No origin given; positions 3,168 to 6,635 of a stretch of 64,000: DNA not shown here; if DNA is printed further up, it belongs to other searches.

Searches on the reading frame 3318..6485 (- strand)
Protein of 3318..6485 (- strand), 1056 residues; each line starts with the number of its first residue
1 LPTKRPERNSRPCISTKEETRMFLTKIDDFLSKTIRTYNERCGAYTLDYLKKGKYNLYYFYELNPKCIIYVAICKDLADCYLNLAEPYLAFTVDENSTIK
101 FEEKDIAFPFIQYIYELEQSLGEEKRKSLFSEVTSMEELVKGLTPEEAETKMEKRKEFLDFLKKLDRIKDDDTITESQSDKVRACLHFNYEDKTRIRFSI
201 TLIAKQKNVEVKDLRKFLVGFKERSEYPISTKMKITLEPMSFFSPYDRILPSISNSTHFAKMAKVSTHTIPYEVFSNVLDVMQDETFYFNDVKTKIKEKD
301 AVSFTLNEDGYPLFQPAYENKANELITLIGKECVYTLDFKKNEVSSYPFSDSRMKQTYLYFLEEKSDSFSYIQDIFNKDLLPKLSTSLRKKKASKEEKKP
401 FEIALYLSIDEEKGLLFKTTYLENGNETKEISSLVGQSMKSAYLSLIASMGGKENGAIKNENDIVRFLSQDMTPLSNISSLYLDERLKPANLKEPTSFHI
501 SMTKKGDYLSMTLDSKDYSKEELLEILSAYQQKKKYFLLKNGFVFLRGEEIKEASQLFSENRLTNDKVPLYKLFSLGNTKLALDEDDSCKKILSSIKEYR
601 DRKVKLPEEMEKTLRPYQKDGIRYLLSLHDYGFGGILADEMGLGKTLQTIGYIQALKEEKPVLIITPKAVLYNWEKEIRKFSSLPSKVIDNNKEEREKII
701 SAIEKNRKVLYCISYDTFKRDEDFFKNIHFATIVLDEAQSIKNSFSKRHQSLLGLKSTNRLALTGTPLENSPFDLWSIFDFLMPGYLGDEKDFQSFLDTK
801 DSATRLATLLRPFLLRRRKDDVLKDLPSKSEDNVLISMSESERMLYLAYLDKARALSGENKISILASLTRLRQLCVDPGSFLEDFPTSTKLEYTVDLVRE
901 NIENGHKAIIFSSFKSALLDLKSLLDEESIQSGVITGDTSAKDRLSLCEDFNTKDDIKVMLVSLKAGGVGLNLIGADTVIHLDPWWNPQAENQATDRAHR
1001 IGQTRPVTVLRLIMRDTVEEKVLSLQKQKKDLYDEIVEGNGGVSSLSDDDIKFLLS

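Call 85: search_protein_families(library=pfam, proteins=[window:3318-6485:-], max_evalue=0.00001)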
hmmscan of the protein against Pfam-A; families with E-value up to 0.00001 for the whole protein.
window:3318-6485:- (1056 aa): 4 families
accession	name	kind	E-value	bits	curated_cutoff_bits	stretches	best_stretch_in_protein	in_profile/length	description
PF00176.29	SNF2-rel_dom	-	4e-63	213.7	24.9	1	617-879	1-289/290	SNF2-related domain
PF00271.37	Helicase_C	-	2e-25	89.6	23.5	1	890-1002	2-110/110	Helicase conserved C-terminal domain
PF08455.15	SNF2_assoc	-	8.8e-23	81.3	27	1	269-607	4-373/373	Bacterial SNF2 helicase associated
PF04851.21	ResIII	-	1.7e-11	44.8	22.5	1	612-767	2-162/164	Type III restriction enzyme, res subunit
